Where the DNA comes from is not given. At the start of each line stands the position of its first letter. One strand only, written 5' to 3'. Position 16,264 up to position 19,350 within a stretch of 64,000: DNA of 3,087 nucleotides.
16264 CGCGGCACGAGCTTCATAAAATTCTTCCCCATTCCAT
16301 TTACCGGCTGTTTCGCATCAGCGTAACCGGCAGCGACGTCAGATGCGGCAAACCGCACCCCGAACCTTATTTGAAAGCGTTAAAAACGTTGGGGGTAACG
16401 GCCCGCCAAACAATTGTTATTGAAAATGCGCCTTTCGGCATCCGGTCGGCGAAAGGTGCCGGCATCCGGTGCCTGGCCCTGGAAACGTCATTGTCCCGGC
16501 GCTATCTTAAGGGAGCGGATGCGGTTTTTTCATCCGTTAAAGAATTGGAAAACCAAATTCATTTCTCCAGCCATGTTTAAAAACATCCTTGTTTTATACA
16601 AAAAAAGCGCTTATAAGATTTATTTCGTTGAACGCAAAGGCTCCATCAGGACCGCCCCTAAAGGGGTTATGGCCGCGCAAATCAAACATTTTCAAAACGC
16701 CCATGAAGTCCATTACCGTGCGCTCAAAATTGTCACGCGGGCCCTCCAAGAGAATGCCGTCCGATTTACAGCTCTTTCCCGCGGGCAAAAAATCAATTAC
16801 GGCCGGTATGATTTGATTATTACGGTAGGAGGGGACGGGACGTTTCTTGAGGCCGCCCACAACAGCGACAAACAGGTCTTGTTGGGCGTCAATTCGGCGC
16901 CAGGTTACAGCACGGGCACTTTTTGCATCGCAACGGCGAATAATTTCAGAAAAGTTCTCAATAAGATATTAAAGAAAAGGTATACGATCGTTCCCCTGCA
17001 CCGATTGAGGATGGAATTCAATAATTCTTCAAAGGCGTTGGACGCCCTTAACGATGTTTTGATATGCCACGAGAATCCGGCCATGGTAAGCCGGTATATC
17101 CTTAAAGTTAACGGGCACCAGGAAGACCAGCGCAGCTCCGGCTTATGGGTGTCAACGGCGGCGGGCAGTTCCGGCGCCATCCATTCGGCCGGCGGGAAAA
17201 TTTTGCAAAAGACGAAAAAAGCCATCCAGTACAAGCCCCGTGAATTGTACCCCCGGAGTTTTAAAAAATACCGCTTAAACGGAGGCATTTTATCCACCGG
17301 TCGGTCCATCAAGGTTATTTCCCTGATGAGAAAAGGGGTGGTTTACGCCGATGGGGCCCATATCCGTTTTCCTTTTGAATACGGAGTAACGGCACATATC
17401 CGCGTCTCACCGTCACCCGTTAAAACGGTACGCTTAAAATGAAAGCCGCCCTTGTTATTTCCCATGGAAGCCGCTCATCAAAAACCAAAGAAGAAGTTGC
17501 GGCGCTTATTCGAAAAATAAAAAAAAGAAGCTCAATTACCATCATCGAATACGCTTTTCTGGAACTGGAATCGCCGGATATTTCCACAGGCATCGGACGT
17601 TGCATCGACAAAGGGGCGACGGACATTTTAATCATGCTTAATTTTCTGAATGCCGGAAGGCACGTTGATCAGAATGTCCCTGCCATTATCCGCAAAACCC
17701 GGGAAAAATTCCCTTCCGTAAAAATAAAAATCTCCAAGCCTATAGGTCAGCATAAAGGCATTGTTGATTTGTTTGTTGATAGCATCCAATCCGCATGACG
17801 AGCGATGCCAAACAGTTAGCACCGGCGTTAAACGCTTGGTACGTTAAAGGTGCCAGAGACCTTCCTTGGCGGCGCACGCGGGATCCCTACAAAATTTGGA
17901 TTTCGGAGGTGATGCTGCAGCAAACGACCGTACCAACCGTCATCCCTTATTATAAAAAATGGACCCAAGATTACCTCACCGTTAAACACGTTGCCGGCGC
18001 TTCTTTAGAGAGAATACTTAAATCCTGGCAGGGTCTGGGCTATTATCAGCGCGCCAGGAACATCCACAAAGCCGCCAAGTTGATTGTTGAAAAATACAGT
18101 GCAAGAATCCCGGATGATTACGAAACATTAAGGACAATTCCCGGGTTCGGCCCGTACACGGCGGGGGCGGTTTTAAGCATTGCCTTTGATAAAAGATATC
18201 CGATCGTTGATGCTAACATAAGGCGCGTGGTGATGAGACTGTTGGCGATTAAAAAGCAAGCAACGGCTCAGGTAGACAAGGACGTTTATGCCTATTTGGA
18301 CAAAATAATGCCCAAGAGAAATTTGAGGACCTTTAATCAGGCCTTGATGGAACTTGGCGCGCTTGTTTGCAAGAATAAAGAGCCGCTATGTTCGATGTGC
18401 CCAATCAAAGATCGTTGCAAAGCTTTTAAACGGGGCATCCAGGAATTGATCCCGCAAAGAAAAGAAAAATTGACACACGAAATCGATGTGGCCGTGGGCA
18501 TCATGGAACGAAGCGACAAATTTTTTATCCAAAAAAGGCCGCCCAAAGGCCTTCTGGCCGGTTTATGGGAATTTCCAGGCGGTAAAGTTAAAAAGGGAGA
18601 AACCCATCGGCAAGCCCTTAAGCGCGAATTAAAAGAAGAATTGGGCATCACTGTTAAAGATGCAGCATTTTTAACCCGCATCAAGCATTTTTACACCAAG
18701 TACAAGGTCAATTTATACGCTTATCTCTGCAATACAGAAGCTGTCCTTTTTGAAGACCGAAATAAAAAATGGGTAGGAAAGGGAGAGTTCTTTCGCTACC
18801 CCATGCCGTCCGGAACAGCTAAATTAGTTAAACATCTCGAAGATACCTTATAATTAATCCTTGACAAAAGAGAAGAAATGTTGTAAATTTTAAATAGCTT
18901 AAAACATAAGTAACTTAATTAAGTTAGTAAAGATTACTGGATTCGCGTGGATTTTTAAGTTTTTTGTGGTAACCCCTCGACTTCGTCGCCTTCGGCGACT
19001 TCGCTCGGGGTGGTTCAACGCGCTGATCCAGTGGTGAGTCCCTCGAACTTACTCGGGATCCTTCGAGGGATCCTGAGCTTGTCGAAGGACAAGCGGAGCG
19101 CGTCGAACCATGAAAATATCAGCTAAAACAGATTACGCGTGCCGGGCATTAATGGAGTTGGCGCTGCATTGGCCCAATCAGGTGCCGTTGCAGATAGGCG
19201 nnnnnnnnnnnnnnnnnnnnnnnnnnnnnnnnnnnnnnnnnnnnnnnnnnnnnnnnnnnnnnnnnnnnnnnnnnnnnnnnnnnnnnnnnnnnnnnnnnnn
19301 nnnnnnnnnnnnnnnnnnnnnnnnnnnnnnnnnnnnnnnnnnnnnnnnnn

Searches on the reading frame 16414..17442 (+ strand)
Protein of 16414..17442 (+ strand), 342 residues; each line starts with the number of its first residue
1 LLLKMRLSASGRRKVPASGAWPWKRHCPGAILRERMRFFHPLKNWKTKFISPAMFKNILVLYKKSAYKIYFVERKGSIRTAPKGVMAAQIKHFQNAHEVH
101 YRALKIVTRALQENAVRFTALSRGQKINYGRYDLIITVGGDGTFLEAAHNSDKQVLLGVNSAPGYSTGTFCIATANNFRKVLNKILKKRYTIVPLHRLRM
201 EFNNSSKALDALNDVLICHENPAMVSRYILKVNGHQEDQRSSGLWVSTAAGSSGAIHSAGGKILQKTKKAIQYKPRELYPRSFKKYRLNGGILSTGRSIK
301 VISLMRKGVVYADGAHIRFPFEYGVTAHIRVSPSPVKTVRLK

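Call 9: search_protein_families(library=pfam, proteins=[window:16414-17442:+])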
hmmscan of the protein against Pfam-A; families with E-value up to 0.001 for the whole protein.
window:16414-17442:+ (342 aa): 3 families
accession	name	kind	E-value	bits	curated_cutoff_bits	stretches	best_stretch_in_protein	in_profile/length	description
PF01513.26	NAD_kinase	-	1.5e-07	32.2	25.5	1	119-190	60-130/130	ATP-NAD kinase N-terminal domain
PF20143.4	NAD_kinase_C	-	2e-06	28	23.7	1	212-341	1-126/126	ATP-NAD kinase C-terminal domain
PF00781.29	DAGK_cat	-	0.00028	20.9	23.6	1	120-182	44-99/125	Diacylglycerol kinase catalytic domain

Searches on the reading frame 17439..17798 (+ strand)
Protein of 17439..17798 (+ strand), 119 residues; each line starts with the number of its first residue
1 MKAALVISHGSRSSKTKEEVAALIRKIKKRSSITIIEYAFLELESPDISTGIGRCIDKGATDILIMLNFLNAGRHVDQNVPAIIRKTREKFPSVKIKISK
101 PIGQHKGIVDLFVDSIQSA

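Call 9: search_protein_families(library=pfam, proteins=[window:17439-17798:+])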
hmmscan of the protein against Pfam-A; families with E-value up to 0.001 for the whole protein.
window:17439-17798:+ (119 aa): 1 family
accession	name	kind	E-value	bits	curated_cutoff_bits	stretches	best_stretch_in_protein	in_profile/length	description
PF01903.22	CbiX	-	4.5e-25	88.4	22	1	9-113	1-105/106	CbiX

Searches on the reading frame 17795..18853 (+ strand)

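Call 9: search_protein_families(library=pfam, proteins=[window:17795-18853:+])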
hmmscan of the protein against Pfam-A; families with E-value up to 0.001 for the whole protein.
window:17795-18853:+ (352 aa): 5 families
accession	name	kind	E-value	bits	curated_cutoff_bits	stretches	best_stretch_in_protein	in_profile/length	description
PF14815.12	NUDIX_4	-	4e-25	88.2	35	1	234-346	2-112/113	NUDIX domain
PF00730.31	HhH-GPD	-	1.3e-20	74.2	26.2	1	36-161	1-99/108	HhH-GPD superfamily base excision DNA repair protein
PF00293.34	NUDIX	-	3.3e-16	60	21.1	1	232-315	6-96/134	NUDIX domain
PF00633.29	HHH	-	3e-05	24.1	24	1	101-129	2-30/30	Helix-hairpin-helix motif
PF22327.2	Nudt16-like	-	0.00013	22.4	27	1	256-294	33-72/161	U8 snoRNA-decapping enzyme-like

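Call 10: search_protein_families(library=ncbifam, proteins=[window:17795-18853:+])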
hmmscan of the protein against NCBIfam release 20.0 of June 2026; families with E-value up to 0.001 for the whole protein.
window:17795-18853:+ (352 aa): 20 families
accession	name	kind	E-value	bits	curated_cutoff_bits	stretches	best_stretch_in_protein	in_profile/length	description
TIGR01084.1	mutY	equivalog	5.9e-91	304.9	286.5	1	8-266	2-266/277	A/G-specific adenine glycosylase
NF008132.0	PRK10880.1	equivalog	9.5e-77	258.4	427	1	4-314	3-309/351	A/G-specific adenine glycosylase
NF010488.0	PRK13910.1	equivalog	2e-43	148.8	471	1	39-316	1-253/290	adenine-specific DNA glycosylase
NF006530.0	PRK08999.1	equivalog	1.3e-26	93.4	245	1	228-348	4-128/315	Nudix family hydrolase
TIGR01083.1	nth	equivalog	1.4e-26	93.3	211.7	1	9-199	8-192/192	endonuclease III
TIGR00586.1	mutt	equivalog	2.8e-23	82.4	97.9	1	229-349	4-128/129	8-oxo-dGTP diphosphatase MutT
NF008044.0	PRK10776.1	equivalog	8.9e-23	80.6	148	1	229-349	3-127/130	8-oxo-dGTP diphosphatase MutT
NF007834.0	PRK10546.1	equivalog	1.1e-19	70.6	156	1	229-337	3-114/135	pyrimidine (deoxy)nucleoside triphosphate diphosphatase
NF007978.0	PRK10702.1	equivalog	5.7e-13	49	405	1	80-209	78-204/211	endonuclease III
NF053634.1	MonDNAglycDR2438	equivalog_domain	1e-09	38.3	400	1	109-213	107-209/219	monofunctional DNA glycosylase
NF001937.0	PRK00714.1-4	equivalog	1.7e-09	37.5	139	1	230-322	9-96/161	RNA pyrophosphohydrolase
TIGR02705.1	nudix_YtkD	equivalog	7.2e-09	35.4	154.4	1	258-295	47-84/156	RNA deprotection pyrophosphohydrolase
NF001938.0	PRK00714.1-5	equivalog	4e-08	32.8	116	1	222-304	6-90/172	RNA pyrophosphohydrolase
NF001935.0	PRK00714.1-2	equivalog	1.8e-07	30.8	259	1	254-305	29-79/183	RNA pyrophosphohydrolase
NF001934.0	PRK00714.1-1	equivalog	2.1e-07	30.5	241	1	256-317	31-91/176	RNA pyrophosphohydrolase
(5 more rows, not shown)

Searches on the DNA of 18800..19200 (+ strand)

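Call 5: search_rna_families(source=window, start=18800, end=19200, threshold=evalue, max_evalue=10, show_alignments=3)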
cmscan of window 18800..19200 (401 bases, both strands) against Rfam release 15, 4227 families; matches with E-value up to 10: 1.
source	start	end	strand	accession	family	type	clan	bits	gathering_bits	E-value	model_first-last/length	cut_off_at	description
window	19032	19121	-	RF00792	mir-490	Gene; miRNA;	-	13.1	84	6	1-95/95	no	mir-490 microRNA precursor family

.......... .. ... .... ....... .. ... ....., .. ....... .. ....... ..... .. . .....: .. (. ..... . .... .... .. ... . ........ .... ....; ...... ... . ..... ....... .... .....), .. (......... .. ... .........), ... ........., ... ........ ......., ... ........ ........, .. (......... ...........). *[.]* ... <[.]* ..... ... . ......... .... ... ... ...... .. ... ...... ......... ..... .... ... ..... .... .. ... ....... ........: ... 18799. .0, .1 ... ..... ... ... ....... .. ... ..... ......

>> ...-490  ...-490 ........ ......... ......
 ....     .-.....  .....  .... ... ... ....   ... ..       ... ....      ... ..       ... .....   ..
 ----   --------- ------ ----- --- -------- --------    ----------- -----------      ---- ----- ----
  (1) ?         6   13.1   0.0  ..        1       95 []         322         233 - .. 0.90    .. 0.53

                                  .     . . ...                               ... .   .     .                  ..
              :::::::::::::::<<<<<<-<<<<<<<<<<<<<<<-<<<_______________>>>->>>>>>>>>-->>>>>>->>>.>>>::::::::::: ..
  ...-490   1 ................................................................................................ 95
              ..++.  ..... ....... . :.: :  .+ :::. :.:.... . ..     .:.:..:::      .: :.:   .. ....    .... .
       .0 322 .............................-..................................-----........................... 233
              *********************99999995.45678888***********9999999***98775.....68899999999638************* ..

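Call 42: search_dna_similar(query=window:18936-19110:+, collection=plasmids, mode=distant, max_evalue=1, max_rows=10)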
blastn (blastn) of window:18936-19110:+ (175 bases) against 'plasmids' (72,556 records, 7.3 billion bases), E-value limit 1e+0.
Records with a match: 104; places in all: 104; records where one place covers at least 80% of the query: 0.
Best place of each record, by identity: 90-95% 104.
By first word of the organism name: Ralstonia 101; Rhizobium 1; Mycolicibacterium 1; Methylobacter 1.
By predicted mobility (MOB-suite, as given by PLSDB): mobilizable 95; non-mobilizable 9.
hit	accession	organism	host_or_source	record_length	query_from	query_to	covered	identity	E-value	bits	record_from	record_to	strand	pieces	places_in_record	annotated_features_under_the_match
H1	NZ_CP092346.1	Rhizobium gallicum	Phaseolus vulgaris,Cell culture,nodule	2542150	48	80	19%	90.9%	1e-1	44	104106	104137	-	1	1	none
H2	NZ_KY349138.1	Mycolicibacterium sp. CBMA 213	-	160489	75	104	17%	90.0%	5e-1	42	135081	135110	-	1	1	hypothetical protein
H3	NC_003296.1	Ralstonia pseudosolanacearum GMI1000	-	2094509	41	69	17%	93.1%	4e-2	45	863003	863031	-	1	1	none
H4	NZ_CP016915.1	Ralstonia pseudosolanacearum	Tobacco,tissu sample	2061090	41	69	17%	93.1%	4e-2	45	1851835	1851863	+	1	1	none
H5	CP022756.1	Ralstonia solanacearum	Solanum tuberosum,single cell,Potato ...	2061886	41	69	17%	93.1%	4e-2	45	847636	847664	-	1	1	5-methyltetrahydropteroyltriglutamate-- homocysteine ...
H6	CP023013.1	Ralstonia solanacearum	Solanum tuberosum,single cell,Potato ...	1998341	41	69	17%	93.1%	4e-2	45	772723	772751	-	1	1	none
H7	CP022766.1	Ralstonia solanacearum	Solanum tuberosum,single cell,Potato ...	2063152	41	69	17%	93.1%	4e-2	45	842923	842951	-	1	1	5-methyltetrahydropteroyltriglutamate-- homocysteine ...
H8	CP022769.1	Ralstonia solanacearum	Solanum tuberosum,single cell,Potato ...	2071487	41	69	17%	93.1%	4e-2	45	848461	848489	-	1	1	5-methyltetrahydropteroyltriglutamate-- homocysteine ...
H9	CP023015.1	Ralstonia solanacearum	Solanum tuberosum,single cell,Potato ...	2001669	41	69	17%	93.1%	4e-2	45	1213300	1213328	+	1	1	5-methyltetrahydropteroyltriglutamate-- homocysteine ...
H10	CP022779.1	Ralstonia solanacearum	Solanum tuberosum,single cell,Potato ...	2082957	41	69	17%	93.1%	4e-2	45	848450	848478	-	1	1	5-methyltetrahydropteroyltriglutamate-- homocysteine ...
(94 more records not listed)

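Call 43: search_dna_similar(query=window:18936-19110:+, collection=phages, mode=distant, max_evalue=1, max_rows=10)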
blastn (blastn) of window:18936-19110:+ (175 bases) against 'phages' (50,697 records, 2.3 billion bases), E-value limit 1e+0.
Records with a match: 2; places in all: 2; records where one place covers at least 80% of the query: 0.
Best place of each record, by identity: 90-95% 2.
By first word of the organism name: Gordonia 2.
By host as written in the record: Gordonia terrae CAG3 2.
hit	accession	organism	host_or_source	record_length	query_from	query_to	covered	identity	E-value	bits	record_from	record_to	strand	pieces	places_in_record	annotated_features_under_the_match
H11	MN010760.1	Gordonia phage Nubi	Gordonia terrae CAG3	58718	38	64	15%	92.6%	1e-1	41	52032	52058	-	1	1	78: hypothetical protein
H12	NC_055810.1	Gordonia phage Nubi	Gordonia terrae CAG3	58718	38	64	15%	92.6%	1e-1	41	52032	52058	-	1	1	78: hypothetical protein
